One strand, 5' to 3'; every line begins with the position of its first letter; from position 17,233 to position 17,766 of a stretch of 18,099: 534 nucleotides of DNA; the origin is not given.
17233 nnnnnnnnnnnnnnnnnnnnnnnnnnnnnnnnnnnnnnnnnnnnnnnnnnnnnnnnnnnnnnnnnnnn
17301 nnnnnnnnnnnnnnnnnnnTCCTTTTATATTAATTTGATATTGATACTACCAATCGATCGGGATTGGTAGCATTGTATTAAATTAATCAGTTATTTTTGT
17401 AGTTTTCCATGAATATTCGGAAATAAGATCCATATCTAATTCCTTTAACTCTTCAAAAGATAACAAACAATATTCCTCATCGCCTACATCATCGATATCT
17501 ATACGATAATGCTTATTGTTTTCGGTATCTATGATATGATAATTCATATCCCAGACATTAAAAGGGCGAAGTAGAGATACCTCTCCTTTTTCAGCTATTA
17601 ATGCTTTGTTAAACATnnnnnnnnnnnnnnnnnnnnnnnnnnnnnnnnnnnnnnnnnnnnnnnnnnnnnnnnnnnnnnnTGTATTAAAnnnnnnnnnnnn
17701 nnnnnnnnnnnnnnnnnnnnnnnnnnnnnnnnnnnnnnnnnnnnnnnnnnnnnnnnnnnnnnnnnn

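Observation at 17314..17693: Right-early genes are organised as repeated cassettes: 74-bp direct repeats carrying RBS plus a conserved hairpin between consecutive genes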

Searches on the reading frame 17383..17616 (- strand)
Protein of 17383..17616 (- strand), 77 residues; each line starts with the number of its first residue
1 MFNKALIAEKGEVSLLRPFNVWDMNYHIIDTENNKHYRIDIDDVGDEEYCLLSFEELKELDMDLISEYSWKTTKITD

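Call 30: search_protein_families(library=phrogs, max_evalue=0.01, proteins=[window:17386-17616:-])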
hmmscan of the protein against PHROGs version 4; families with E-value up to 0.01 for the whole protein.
seq(77 aa): 1 family
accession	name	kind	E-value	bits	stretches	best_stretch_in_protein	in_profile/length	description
phrog_19608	-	unknown function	1.1e-15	58.6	1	6-72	2-74/75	-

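Call 31: search_protein_families(library=pfam, max_evalue=0.01, proteins=[window:17386-17616:-])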
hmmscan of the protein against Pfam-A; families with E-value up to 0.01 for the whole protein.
seq(77 aa): 0 families

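Call 33: search_dna_similar(query=window:17386-17616:-, collection=phages, mode=protein, max_evalue=0.001, max_rows=40)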
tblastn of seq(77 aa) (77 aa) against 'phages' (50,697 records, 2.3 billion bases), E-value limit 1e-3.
Records with a match: 54; places in all: 54; records where one place covers at least 80% of the query: 53.
Best place of each record, by identity: 95-99% 1; 80-90% 1; <60% 52.
By first word of the organism name: Enterococcus 52; Escherichia 1; phage 1.
By host as written in the record: Enterococcus faecalis 10; Enterococcus faecium 6; Enterococcus sp. 6; - 5; Enterococcus faecalis 6 3; Enterococcus faecium E1071 2; Enterococcus faecalis strain AH2 2; Enterococcus faecalis OG1RF 2; and 13 more.
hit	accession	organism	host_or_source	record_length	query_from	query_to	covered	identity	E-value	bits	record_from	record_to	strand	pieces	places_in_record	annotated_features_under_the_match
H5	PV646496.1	Enterococcus phage CUB-FM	Enterococcus faecium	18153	1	77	100%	97.4%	4e-44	155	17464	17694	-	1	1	hypothetical protein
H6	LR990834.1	Enterococcus phage Athos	-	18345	1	77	100%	82.1%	2e-32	122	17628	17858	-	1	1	Hypothetical protein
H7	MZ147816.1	Enterococcus phage 113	Enterococcus faecium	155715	4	72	90%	52.0%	6e-13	67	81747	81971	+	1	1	hypothetical protein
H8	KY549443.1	Enterococcus phage EFP01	Enterococcus faecium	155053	4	72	90%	52.0%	3e-12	65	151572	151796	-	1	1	hypothetical protein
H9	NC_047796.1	Enterococcus phage EFP01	Enterococcus faecium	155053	4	72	90%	52.0%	3e-12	65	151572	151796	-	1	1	hypothetical protein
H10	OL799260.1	Enterococcus phage phiSHEF16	Enterococcus faecium E1071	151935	4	72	90%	50.7%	2e-12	66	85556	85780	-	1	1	hypothetical protein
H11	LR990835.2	Enterococcus phage Porthos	-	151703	6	72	87%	52.1%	6e-12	64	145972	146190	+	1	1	Hypothetical protein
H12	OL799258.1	Enterococcus phage phiSHEF13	Enterococcus faecium E1071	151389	4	70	87%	50.7%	2e-11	62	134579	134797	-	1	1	hypothetical protein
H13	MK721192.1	Enterococcus phage vB_EfaM_Ef2.3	Enterococcus faecalis strain AH2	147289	7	72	86%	51.4%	1e-10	61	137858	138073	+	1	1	hypothetical protein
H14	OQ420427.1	Enterococcus phage 53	Enterococcus sp.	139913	6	72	87%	50.0%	6e-11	61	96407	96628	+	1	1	hypothetical protein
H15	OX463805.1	Enterococcus phage Sw5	-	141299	6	72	87%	50.0%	6e-11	61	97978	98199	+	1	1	hypothetical protein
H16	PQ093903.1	Enterococcus phage A155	Enterococcus faecalis V583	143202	6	72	87%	50.0%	7e-11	61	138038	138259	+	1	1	hypothetical protein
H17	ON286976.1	Enterococcus phage Sw5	Enterococcus faecalis OG1RF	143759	6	72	87%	50.0%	7e-11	61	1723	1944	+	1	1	hypothetical protein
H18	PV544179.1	Enterococcus phage Riverwalk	Enterococcus faecalis ATCC 29212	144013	6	72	87%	50.0%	7e-11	61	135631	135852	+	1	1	hypothetical protein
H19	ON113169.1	Enterococcus phage vB_OCPT_Bob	Enterococcus sp.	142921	6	72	87%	50.0%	9e-11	61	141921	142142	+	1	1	hypothetical protein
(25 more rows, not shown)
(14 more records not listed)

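Call 36: get_annotated_region(hit=H7, flank=1500)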
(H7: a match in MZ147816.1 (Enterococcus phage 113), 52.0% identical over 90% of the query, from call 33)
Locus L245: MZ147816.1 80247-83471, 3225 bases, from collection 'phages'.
description: Enterococcus phage 113, partial genome.
organism: Enterococcus phage 113 (NCBI taxid 2835638)
taxonomy: Viruses; Duplodnaviria; Heunggongvirae; Uroviricota; Caudoviricetes; Herelleviridae; Brockvirinae; Schiekvirus
host: Enterococcus faecium; source: raw sewage; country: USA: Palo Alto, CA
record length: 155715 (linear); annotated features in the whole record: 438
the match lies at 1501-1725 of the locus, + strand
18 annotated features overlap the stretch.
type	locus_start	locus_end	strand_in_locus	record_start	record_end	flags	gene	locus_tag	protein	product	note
regulatory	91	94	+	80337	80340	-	-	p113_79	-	ribosome_binding_site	-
CDS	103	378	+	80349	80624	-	-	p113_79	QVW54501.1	hypothetical protein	ORF79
regulatory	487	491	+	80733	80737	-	-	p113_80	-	ribosome_binding_site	-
CDS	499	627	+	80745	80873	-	-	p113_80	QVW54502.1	hypothetical protein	ORF80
regulatory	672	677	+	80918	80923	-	-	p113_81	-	ribosome_binding_site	-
CDS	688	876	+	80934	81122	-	-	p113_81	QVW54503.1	hypothetical protein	ORF81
regulatory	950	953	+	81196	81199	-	-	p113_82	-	ribosome_binding_site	-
CDS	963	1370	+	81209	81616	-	-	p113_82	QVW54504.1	hypothetical protein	ORF82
regulatory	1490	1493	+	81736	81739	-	-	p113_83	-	ribosome_binding_site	-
CDS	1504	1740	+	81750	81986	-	-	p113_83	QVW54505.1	hypothetical protein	ORF83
regulatory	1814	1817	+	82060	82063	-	-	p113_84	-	ribosome_binding_site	-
CDS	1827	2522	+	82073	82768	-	-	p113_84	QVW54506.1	hypothetical protein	ORF84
regulatory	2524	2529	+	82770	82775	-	-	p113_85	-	ribosome_binding_site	-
CDS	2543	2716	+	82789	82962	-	-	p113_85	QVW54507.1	hypothetical protein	ORF85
regulatory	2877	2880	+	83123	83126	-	-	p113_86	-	ribosome_binding_site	-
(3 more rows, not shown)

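Call 39: find_encoding_contigs(protein=window:17383-17616:-, flank=2500, max_places=10)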
Protein window:17383-17616:- (77 aa): 24 contigs read that carry it; 10 places shown.
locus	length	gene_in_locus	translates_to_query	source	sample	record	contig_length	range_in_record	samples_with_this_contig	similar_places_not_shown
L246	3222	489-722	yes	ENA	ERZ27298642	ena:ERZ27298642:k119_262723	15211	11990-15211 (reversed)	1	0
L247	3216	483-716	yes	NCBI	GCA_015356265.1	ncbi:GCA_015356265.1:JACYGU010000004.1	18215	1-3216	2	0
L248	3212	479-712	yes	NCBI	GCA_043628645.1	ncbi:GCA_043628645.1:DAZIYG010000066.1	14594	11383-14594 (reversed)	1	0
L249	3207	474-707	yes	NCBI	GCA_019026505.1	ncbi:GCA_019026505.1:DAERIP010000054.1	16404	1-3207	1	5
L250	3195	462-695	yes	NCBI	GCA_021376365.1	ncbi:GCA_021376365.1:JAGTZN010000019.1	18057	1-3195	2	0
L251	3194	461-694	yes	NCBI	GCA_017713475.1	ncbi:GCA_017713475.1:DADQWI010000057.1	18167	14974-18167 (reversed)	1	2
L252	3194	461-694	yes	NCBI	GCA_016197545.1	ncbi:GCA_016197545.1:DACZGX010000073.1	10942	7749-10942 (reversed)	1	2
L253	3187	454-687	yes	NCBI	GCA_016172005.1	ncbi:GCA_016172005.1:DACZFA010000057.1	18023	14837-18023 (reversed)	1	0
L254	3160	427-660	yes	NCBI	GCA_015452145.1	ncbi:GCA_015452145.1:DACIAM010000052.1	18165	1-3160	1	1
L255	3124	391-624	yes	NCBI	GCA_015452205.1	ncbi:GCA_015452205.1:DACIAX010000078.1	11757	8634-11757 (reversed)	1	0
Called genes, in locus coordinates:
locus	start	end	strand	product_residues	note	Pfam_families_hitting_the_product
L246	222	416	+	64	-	-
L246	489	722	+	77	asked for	-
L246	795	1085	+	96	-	-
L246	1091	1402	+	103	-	-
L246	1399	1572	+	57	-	-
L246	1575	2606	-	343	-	PF05894:Podovirus_Gp16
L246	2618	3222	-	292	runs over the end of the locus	PF01183:Glyco_hydro_25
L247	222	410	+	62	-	-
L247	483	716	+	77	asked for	-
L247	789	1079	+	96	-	-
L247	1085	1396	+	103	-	-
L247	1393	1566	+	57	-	-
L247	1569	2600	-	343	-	PF05894:Podovirus_Gp16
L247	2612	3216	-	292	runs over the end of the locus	PF01183:Glyco_hydro_25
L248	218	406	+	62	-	-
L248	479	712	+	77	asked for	-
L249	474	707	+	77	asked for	-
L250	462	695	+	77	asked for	-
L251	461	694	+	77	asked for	-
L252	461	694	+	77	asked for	-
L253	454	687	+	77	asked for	-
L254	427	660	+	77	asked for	-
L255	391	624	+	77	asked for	-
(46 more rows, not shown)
